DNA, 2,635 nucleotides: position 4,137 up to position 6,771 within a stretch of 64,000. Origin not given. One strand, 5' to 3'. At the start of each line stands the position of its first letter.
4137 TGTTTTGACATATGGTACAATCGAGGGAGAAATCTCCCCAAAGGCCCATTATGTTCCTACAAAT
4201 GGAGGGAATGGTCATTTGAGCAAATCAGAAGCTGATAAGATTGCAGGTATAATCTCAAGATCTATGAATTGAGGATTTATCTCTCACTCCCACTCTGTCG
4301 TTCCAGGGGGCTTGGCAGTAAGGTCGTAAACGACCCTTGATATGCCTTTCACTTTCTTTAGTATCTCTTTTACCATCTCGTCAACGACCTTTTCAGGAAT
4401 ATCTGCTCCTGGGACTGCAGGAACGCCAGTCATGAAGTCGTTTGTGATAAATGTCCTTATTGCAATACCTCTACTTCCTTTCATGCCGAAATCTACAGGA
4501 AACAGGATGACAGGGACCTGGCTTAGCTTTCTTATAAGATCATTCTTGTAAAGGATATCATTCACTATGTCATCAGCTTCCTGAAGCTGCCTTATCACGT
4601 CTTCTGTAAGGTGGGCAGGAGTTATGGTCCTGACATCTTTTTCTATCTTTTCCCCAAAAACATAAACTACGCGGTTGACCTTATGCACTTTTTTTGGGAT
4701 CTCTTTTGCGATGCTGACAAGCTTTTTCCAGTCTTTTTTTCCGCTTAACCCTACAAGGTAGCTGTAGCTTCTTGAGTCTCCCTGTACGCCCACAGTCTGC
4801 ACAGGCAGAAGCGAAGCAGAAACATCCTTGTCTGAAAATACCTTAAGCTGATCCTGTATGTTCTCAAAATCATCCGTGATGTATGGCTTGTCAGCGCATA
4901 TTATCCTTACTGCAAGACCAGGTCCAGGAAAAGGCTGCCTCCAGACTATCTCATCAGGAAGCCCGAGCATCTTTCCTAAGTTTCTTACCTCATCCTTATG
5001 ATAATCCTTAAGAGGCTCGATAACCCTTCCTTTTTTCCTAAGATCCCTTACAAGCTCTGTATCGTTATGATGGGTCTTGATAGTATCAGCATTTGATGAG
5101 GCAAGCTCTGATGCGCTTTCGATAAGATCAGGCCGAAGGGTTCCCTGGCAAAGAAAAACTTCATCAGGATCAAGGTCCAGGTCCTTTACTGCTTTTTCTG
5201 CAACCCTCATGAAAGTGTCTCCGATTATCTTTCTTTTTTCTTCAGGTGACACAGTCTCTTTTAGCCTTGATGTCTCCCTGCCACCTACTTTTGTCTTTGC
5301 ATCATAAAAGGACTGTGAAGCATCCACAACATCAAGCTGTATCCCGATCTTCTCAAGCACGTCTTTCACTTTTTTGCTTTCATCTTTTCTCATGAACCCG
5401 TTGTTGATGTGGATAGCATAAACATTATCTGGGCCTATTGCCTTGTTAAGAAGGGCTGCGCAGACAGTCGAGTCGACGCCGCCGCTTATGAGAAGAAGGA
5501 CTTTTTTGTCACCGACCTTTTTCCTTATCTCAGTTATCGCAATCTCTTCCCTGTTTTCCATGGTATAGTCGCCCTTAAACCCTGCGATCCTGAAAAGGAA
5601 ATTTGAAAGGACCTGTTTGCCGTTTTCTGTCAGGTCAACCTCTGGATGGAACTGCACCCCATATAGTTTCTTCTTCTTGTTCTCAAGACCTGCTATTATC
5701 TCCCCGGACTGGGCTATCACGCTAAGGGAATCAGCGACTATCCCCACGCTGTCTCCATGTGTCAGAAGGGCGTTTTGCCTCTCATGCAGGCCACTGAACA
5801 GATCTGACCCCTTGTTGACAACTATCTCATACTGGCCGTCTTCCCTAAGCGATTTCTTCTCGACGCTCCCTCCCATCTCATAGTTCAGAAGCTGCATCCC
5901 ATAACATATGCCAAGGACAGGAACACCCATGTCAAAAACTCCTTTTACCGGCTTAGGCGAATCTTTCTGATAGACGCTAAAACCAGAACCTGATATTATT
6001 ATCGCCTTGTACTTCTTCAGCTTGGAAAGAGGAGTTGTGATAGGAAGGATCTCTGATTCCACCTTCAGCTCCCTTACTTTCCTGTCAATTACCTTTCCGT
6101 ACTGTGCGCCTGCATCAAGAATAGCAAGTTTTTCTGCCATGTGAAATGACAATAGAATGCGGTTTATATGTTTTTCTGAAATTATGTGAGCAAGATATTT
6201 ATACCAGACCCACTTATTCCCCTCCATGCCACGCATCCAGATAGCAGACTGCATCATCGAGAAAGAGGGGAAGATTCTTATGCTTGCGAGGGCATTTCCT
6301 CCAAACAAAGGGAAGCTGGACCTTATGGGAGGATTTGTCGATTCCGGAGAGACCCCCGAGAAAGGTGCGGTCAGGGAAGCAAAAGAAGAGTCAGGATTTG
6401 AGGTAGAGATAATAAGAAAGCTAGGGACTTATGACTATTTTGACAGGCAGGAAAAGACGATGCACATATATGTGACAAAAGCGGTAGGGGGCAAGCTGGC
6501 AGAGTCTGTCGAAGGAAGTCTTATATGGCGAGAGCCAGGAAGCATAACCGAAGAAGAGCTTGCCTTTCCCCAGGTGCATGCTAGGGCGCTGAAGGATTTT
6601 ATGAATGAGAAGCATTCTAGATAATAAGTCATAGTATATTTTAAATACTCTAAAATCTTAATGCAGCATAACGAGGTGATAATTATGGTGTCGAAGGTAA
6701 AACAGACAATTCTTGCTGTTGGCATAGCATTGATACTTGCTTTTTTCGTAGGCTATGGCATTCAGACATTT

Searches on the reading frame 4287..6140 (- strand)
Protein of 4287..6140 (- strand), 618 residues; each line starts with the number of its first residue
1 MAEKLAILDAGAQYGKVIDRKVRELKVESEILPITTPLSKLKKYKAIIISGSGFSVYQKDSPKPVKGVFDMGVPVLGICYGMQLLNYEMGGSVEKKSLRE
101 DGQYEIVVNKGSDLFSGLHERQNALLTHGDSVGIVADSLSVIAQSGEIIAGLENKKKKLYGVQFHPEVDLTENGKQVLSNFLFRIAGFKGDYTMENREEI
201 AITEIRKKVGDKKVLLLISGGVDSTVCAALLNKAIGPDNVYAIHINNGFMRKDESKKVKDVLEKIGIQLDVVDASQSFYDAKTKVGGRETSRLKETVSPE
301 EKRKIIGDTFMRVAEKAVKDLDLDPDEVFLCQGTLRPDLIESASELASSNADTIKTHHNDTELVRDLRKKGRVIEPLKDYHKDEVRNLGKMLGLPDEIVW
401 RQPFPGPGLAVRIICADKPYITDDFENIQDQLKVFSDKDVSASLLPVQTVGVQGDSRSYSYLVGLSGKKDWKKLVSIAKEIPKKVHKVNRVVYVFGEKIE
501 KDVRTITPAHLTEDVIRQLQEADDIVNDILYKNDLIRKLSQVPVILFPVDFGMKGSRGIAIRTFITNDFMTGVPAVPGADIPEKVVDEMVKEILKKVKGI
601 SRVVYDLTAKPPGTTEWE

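Call 44: find_related_loci(query=window:4287-6140:-, collection=genome_contigs, flank=1000)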
Query seq(618 aa) (618 aa) in genome_contigs; peptide patterns used: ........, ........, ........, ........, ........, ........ (x = any residue, [..] = any of these).
54 stretches matched a pattern; 33 encode a relative of the query (tblastn E <= 1e-3); 33 distinct loci.
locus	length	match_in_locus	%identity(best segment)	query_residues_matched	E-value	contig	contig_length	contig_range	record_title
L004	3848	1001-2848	64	3-618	0e+0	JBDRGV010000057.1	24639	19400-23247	MAG: archaeon isolate MEGAHIT-group-1.460 k141_7658385, whole genome shotgun sequence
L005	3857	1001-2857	64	1-618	0e+0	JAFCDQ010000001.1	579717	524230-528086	Candidatus Woesearchaeota archaeon isolate Meg19_1012_Bin_77 Meg19_1012_Bin_77_scaffold_1, whole genome shotgun sequence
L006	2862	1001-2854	66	1-618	0e+0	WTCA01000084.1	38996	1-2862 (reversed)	MAG: archaeon isolate GLR71 c_000000327083, whole genome shotgun sequence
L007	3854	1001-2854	64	1-618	0e+0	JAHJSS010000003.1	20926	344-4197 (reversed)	MAG: Nanoarchaeota archaeon isolate OS_PC_MetaG.mb.26 OS_PC_MetaG.mb.26_k141_35721, whole genome shotgun sequence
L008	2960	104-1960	61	1-618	0e+0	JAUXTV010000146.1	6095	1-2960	MAG: Candidatus Woesearchaeota archaeon isolate C13_metabat.bin.27_sub C13_k141_278780, whole genome shotgun sequence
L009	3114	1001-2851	62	1-618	0e+0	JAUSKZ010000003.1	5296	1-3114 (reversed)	MAG: Candidatus Daviesbacteria bacterium isolate E14_metabat.bin.89 E14_k141_1396064, whole genome shotgun sequence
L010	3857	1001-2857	63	3-618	0e+0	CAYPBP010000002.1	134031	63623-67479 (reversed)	MAG TPA_asm: uncultured Gammaproteobacteria bacterium isolate SRP192927_co5_99 genome assembly, contig: NODE_43_length_1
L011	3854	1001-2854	60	4-618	0e+0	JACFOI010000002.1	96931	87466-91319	MAG: Patescibacteria group bacterium isolate BROCD046 NODE_253_length_96931_cov_8.344285, whole genome shotgun sequence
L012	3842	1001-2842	60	4-618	0e+0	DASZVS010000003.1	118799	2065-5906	MAG TPA_asm: Candidatus Saccharimonadales bacterium isolate SMAG_U6137 k141_629769, whole genome shotgun sequence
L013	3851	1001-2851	59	2-618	0e+0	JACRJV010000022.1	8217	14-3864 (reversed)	MAG: Candidatus Uhrbacteria bacterium isolate NC_groundwater_1838_Pr3_B-0.1um_52_12 SR-2_scaffold_141_3371980, whole gen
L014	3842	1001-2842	59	3-618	0e+0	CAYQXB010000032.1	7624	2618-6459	MAG TPA_asm: uncultured Candidatus Saccharibacteria bacterium isolate SRP344714_co2_174 genome assembly, contig: NODE_25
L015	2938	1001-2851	57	1-618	0e+0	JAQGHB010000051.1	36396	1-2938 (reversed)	MAG: Candidatus Saccharibacteria bacterium isolate RYN_422 scaffold_2239366, whole genome shotgun sequence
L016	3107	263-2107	57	3-618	0e+0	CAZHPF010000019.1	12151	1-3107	MAG TPA_asm: uncultured Candidatus Saccharibacteria bacterium isolate SRP136066_co1_420 genome assembly, contig: NODE_64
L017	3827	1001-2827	59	1-618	0e+0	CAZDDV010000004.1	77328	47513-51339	MAG TPA_asm: uncultured Candidatus Saccharibacteria bacterium isolate SRP128246_co1_521 genome assembly, contig: NODE_26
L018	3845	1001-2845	61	4-618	0e+0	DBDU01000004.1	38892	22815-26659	MAG TPA_asm: Patescibacteria group bacterium UBA924 UBA924_contig_579, whole genome shotgun sequence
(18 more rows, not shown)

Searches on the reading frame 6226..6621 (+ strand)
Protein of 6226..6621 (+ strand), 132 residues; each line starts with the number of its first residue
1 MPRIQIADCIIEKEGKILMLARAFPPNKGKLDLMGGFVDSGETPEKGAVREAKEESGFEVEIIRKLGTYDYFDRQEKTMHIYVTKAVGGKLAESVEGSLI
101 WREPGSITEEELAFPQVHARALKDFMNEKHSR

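Call 8: search_protein_families(library=pfam, proteins=[window:6226-6621:+], max_evalue=10)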
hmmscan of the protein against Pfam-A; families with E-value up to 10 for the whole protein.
window:6226-6621:+ (132 aa): 2 families
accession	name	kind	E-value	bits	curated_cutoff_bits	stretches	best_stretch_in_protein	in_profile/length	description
PF00293.34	NUDIX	-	1.4e-16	61.2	21.1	1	9-97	9-105/134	NUDIX domain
PF22327.2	Nudt16-like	-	0.0066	16.8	27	1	16-84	24-93/161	U8 snoRNA-decapping enzyme-like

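Call 40: search_protein_families(library=ncbifam, proteins=[window:6226-6621:+], max_evalue=0.01)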
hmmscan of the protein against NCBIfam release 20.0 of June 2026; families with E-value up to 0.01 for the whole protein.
window:6226-6621:+ (132 aa): 21 families
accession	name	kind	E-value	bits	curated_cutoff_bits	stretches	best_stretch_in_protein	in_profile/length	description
NF007834.0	PRK10546.1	equivalog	1.8e-09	37.5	156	1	3-130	3-130/135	pyrimidine (deoxy)nucleoside triphosphate diphosphatase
TIGR00586.1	mutt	equivalog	3.6e-09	36.7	97.9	1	3-93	4-97/129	8-oxo-dGTP diphosphatase MutT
NF006530.0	PRK08999.1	equivalog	1.3e-08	34.3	245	1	3-112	5-117/315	Nudix family hydrolase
NF008044.0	PRK10776.1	equivalog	3.9e-08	33.2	148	1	3-89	3-92/130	8-oxo-dGTP diphosphatase MutT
NF052459.1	OxoGTPPhMutT1Mycb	equivalog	6.2e-08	32.1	475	1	30-125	30-125/292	8-oxo-(d)GTP phosphatase MutT1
NF041652.1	Nud_hyd_Dein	equivalog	1.2e-07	32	200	1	10-69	20-83/152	Nudix hydrolase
NF001299.0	PRK00241.1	equivalog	2.5e-07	30.4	158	1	9-67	140-197/263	NAD(+) diphosphatase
NF003791.0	PRK05379.2-3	equivalog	2.5e-06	26.9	409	1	5-61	203-259/340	bifunctional nicotinamide-nucleotide adenylyltransferase/Nudix hydroxylase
NF003790.0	PRK05379.2-2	equivalog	3.7e-06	26.3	403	1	6-77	219-295/354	bifunctional nicotinamide mononucleotide adenylyltransferase/ADP-ribose pyrophosphatase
NF003786.0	PRK05379.1-2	equivalog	7.2e-06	25.4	397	1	4-60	218-274/354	bifunctional nicotinamide-nucleotide adenylyltransferase/Nudix hydroxylase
NF003788.0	PRK05379.1-5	equivalog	1.7e-05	24.3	354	1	3-62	212-271/351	bifunctional nicotinamide-nucleotide adenylyltransferase/Nudix hydroxylase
TIGR00052.1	TIGR00052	subfamily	3.4e-05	23.5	79.55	1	28-68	79-119/188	nudix-type nucleoside diphosphatase, YffH/AdpP family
TIGR02705.1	nudix_YtkD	equivalog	4.6e-05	23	154.4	1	31-77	47-93/156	RNA deprotection pyrophosphohydrolase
NF003787.0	PRK05379.1-4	equivalog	5.9e-05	22.2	449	1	7-60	211-264/346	bifunctional nicotinamide-nucleotide adenylyltransferase/Nudix hydroxylase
NF008736.0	PRK11762.1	equivalog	0.00017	21.2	169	1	26-68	71-113/186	ADP compounds hydrolase NudE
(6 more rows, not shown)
